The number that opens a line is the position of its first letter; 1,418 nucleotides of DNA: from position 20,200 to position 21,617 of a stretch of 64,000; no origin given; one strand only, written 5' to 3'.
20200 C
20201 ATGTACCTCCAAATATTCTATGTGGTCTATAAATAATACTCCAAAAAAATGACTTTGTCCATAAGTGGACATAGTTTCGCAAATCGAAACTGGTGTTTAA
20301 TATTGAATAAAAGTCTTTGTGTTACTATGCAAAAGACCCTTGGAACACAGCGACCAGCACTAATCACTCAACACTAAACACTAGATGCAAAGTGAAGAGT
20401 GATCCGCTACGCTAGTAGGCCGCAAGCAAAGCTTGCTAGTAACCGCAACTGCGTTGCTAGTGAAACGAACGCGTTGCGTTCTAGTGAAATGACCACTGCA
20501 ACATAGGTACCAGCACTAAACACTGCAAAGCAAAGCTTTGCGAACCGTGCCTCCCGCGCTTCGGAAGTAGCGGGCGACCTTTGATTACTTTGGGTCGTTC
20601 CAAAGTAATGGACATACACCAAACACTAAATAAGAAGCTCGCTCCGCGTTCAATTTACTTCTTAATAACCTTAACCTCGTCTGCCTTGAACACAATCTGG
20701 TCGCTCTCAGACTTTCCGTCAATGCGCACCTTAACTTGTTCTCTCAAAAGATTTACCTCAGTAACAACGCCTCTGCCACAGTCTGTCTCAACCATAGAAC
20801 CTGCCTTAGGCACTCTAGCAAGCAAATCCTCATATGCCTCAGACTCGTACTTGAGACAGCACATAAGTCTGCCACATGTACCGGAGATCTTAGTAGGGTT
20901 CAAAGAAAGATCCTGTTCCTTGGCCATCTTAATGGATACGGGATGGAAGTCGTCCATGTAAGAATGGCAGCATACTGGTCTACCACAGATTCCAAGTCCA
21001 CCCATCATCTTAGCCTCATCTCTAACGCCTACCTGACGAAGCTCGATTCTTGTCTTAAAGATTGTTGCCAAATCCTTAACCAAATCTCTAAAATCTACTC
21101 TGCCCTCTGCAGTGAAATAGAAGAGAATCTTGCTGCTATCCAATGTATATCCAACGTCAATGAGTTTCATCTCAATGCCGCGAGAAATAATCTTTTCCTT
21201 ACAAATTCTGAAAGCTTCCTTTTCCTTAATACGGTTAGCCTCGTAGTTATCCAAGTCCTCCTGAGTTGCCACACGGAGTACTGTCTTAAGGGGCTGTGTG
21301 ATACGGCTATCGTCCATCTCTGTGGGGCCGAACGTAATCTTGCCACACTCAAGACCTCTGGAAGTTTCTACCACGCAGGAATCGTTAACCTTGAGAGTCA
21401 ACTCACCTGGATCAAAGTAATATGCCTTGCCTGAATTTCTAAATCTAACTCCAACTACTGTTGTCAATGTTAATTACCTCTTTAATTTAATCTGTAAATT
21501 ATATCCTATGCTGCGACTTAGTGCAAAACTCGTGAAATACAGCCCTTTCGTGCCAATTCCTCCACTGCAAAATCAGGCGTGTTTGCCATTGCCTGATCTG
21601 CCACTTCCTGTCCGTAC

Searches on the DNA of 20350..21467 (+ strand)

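Call 8: search_rna_families(source=window, start=20350, end=20700, threshold=evalue, max_evalue=10, show_alignments=3)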
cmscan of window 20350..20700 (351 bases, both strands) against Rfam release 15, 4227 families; matches with E-value up to 10: 6.
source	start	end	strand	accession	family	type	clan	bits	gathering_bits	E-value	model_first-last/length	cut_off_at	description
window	20555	20637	+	RF02981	FTHFS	Cis-reg;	-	22.1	72.6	0.33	1-117/117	no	FTHFS RNA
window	20363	20403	-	RF03723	MIR7125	Gene; miRNA;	-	16.5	100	1.1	1-107/107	no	MIR7125 microRNA precursor family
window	20624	20693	-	RF04319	BTncRNA_FopS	Gene; sRNA;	-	14.5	56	9.9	1-71/71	no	Bacteroidetes FopS (family of paralogous sRNAs)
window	20429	20536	-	RF01719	Pseudomon-1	Gene; sRNA;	-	14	50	2.8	1-116/116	no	Pseudomon-1/ErsA RNA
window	20537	20632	-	RF02220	ZNRD1-AS1_3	Gene; lncRNA;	-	12.5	60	2.8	1-104/104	no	ZNRD1 antisense RNA 1 conserved region 3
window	20388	20473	-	RF00416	SNORA43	Gene; snRNA; snoRNA; HACA-box;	CL00029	12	80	7.1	1-138/138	no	Small nucleolar RNA SNORA43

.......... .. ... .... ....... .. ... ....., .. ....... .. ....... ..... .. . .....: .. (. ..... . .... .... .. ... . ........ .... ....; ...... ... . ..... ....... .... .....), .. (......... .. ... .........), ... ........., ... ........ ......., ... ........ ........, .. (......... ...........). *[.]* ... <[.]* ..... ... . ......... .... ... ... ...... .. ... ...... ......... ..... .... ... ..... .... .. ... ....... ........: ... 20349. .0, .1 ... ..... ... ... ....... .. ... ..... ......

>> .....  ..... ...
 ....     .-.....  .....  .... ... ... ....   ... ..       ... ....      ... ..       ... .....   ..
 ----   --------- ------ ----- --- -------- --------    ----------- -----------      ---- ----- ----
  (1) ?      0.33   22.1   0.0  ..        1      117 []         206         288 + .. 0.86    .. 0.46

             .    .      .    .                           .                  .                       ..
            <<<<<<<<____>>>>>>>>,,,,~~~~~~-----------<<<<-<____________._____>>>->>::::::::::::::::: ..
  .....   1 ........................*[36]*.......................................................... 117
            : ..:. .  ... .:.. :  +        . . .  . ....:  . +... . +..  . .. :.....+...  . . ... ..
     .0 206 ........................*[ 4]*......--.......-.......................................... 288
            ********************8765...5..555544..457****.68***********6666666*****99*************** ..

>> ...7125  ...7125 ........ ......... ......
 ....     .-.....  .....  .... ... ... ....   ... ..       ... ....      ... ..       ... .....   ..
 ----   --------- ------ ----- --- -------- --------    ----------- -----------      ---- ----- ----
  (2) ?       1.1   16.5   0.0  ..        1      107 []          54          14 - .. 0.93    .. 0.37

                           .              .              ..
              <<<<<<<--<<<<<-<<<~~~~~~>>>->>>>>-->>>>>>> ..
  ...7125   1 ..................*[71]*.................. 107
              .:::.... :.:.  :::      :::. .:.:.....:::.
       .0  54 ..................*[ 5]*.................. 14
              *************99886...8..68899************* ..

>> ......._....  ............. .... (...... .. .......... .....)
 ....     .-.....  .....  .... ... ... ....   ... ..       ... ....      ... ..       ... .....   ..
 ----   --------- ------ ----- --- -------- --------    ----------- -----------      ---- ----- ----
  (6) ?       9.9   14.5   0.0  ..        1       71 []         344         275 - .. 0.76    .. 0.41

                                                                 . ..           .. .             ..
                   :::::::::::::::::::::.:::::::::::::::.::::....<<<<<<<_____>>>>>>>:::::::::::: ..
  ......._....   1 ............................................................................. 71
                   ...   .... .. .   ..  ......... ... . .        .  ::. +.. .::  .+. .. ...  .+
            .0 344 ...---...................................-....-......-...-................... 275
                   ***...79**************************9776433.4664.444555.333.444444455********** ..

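Call 41: search_dna_similar(query=window:20500-20650:+, collection=phages, mode=distant, max_evalue=1, max_rows=30)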
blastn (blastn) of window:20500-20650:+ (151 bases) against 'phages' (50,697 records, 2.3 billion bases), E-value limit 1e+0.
Records with a match: 2; places in all: 2; records where one place covers at least 80% of the query: 0.
Best place of each record, by identity: 95-99% 1; 90-95% 1.
By first word of the organism name: Bacteriophage 1; Xylophilus 1.
By host as written in the record: - 1; Xylophilus sp. 1.
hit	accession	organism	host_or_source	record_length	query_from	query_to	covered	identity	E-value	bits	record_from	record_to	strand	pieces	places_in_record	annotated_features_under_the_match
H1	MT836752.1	Bacteriophage sp.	human fecal samples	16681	47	75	19%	96.6%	9e-4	49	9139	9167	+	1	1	record has no annotation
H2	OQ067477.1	Xylophilus phage Lumi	Xylophilus sp.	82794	39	64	17%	92.9%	5e-1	40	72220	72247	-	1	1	hypothetical protein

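Call 73: search_with_rna_model(model_id=R1, sources=[L173, L174, L175, L176, L177, L178, L179, L180, L181, L182, L183, L184, L001, L002, L003], max_evalue=1)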
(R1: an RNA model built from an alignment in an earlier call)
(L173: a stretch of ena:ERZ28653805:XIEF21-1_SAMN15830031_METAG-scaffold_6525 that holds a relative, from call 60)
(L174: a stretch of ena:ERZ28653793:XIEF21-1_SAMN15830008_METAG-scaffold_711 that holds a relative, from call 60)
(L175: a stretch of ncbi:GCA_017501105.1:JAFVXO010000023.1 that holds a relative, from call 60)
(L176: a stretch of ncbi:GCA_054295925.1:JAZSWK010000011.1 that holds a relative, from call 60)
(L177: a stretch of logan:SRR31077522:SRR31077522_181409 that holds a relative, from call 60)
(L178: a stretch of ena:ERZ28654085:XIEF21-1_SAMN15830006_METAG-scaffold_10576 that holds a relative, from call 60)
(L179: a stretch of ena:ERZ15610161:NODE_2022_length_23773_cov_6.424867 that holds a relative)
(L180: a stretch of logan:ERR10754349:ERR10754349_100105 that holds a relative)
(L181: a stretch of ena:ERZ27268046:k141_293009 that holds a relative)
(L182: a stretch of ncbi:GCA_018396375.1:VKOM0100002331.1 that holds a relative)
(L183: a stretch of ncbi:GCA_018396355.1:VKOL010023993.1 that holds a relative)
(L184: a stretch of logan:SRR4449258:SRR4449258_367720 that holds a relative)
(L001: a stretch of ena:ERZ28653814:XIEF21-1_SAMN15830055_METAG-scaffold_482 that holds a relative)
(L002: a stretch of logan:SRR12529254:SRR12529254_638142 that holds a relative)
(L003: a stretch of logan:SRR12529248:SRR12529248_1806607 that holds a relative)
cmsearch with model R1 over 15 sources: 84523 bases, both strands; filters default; matches with E-value up to 1: 7.
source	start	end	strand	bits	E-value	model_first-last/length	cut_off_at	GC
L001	2679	2776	+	59.9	2.1e-12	1-102/102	no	0.51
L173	6846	6934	-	45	6.5e-09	1-102/102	no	0.53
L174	6846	6934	-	45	6.5e-09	1-102/102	no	0.53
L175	6846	6934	-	45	6.5e-09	1-102/102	no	0.53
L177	6066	6154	-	45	6.5e-09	1-102/102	no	0.53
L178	3661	3749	-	45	6.5e-09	1-102/102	no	0.53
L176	6846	6934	-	40.1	9.6e-08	1-102/102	no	0.54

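Call 81: search_rna_families(source=L173, start=6780, end=7020, threshold=evalue, max_evalue=10)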
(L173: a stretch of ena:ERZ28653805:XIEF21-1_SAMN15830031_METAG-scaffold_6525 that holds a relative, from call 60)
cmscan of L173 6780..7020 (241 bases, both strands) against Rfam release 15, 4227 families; matches with E-value up to 10: 4.
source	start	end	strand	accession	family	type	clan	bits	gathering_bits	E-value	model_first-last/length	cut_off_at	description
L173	6820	6893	+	RF00179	GAIT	Cis-reg;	-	17.5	37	0.97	1-71/71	no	GAIT element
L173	6944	6991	+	RF03084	DUF2815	Gene; sRNA;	-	15.4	41.2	2.6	1-62/62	no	DUF2815 RNA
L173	6780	6823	+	RF00910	mir-873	Gene; miRNA;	-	13.6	95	3.7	21-77/77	5'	mir-873 microRNA precursor family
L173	6844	6987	+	RF01500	Afu_198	Gene; snRNA; snoRNA; CD-box;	-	12.2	40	3.2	1-149/149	no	A. fumigatus snoRNA Afu_198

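Call 89: search_with_rna_model(model_id=R1, source=L173, start=6700, end=7100, max_evalue=0.01, show_alignments=1)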
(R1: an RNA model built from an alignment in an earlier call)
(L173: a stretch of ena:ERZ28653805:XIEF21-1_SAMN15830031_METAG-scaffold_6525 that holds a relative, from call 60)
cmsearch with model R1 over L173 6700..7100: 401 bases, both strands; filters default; matches with E-value up to 0.01: 1.
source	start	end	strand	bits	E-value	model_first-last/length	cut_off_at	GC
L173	6846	6934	-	45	3.1e-11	1-102/102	no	0.53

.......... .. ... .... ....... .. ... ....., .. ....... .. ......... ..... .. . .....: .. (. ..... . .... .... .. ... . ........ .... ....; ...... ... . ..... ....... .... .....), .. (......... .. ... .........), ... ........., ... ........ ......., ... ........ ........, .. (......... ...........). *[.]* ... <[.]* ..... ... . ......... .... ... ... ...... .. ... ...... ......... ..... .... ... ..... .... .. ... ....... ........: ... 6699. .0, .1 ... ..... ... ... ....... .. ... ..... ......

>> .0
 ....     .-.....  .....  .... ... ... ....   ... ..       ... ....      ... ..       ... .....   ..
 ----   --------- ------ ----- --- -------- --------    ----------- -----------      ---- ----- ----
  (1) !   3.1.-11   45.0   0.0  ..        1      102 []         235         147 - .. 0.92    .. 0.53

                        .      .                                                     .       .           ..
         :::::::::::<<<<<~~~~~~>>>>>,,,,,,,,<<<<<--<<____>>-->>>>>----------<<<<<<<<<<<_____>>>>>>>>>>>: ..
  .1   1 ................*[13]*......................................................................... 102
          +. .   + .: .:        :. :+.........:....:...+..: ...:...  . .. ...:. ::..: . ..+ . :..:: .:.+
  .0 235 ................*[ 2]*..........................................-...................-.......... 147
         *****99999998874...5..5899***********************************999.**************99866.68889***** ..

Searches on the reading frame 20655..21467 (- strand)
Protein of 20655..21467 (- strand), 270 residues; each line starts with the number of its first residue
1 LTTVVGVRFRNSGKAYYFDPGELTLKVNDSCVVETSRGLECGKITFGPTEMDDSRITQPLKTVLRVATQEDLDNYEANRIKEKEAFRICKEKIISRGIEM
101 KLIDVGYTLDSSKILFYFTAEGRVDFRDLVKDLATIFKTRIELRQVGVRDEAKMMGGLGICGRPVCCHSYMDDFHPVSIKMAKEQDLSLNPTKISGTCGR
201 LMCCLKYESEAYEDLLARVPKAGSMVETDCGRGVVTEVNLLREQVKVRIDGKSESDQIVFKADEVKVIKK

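Call 59: find_homologous_proteins(query=window:20655-21467:-, max_evalue=1e-60)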
Query window:20655-21467:- (270 aa): 8000 proteins with E <= 1e-60 among 8000 candidates; the best 120 are listed.
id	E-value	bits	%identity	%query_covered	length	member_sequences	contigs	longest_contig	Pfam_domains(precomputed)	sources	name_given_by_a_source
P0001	4.4e-175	598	100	100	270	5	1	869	PF28472.1,PF04468.18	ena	-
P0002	9.5e-160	548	89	100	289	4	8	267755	PF28472.1,PF04468.18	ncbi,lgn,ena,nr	ncbi:MAG: stage 0 sporulation family protein [Clostridia bacterium]|nr:stage 0 sporulation family pr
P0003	2.0e-137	475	76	100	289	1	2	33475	PF28472.1,PF04468.18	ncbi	-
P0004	8.7e-115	401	65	100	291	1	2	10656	PF28472.1,PF04468.18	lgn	-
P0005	1.6e-114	400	64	100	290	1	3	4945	PF28472.1,PF04468.18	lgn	-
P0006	1.9e-114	399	63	98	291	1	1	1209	PF28472.1,PF04468.18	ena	-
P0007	3.8e-114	398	65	100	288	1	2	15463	PF28472.1,PF04468.18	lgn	-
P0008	4.3e-114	398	64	100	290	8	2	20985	PF28472.1,PF04468.18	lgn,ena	-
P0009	1.3e-113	397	62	97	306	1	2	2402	PF28472.1,PF04468.18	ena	-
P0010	1.6e-113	396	64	100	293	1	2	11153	PF28472.1,PF04468.18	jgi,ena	-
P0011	2.2e-113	396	64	100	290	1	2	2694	PF28472.1,PF04468.18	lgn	-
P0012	4.4e-112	392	63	100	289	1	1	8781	PF28472.1,PF04468.18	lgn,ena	-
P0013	1.0e-111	390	64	100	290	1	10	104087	PF28472.1,PF04468.18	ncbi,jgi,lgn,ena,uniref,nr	ncbi:PSP1 domain-containing protein [Acetivibrio straminisolvens]|jgi:cell fate regulator YaaT (PSP1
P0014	1.3e-111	390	64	100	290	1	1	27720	PF28472.1,PF04468.18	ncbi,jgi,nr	ncbi:MAG: stage 0 sporulation family protein [Thermoclostridium sp.]|nr:stage 0 sporulation family p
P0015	1.6e-111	390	64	100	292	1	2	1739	PF28472.1,PF04468.18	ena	-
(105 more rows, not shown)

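Call 60: find_encoding_contigs(protein=P0002, flank=4000, max_places=6)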
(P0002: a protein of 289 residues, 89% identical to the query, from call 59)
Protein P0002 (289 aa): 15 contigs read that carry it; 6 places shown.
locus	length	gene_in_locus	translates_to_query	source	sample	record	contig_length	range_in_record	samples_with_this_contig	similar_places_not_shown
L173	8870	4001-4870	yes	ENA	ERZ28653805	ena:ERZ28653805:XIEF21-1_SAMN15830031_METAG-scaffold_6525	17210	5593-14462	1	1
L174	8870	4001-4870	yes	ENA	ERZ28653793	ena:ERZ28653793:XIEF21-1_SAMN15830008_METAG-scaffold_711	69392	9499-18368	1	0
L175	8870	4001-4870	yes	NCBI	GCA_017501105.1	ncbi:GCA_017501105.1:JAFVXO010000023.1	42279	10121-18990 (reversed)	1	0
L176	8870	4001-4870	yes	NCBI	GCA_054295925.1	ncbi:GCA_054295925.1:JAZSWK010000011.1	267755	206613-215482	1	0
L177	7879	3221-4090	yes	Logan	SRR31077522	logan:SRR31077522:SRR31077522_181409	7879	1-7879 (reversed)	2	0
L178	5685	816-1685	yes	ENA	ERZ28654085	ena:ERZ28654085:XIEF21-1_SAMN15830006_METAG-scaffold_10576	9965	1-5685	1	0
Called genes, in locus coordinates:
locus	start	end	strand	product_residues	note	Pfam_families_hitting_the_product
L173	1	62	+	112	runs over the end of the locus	-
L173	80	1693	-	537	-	PF01943:Polysacc_synt, PF01554:MatE (weak)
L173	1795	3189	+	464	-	PF08245:Mur_ligase_M, PF08353:MurT_C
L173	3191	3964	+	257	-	PF07685:GATase_3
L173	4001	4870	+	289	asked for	PF04468:PSP1, PF28472:PSP1_3rd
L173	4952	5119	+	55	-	PF00037:Fer4, PF13237:Fer4_10, PF13534:Fer4_17 (faint), PF12838:Fer4_7, PF13187:Fer4_9 (weak), PF12797:Fer4_2 (weak), PF00037:Fer4, PF12837:Fer4_6 (weak), +6 more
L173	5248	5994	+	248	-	PF05175:MTS, PF08241:Methyltransf_11 (weak), PF13649:Methyltransf_25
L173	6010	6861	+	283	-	PF00590:TP_methylase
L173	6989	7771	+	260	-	PF14808:TMEM164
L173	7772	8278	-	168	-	PF07670:Gate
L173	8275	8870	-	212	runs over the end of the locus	PF07670:Gate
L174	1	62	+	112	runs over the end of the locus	-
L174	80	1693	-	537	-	PF01943:Polysacc_synt, PF01554:MatE (weak)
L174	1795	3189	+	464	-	PF08245:Mur_ligase_M, PF08353:MurT_C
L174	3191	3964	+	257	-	PF07685:GATase_3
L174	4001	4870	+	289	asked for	PF04468:PSP1, PF28472:PSP1_3rd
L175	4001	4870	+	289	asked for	PF04468:PSP1, PF28472:PSP1_3rd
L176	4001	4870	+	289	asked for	PF04468:PSP1, PF28472:PSP1_3rd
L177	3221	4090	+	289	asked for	PF04468:PSP1, PF28472:PSP1_3rd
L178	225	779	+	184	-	PF07685:GATase_3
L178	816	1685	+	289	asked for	PF04468:PSP1, PF28472:PSP1_3rd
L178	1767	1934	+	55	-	PF00037:Fer4, PF13237:Fer4_10, PF13534:Fer4_17 (faint), PF12838:Fer4_7, PF13187:Fer4_9 (weak), PF12797:Fer4_2 (weak), PF00037:Fer4, PF12837:Fer4_6 (weak), +6 more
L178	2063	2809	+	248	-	PF05175:MTS, PF08241:Methyltransf_11 (weak), PF13649:Methyltransf_25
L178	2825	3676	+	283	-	PF00590:TP_methylase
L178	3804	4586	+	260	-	PF14808:TMEM164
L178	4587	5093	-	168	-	PF07670:Gate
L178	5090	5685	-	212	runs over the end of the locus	PF07670:Gate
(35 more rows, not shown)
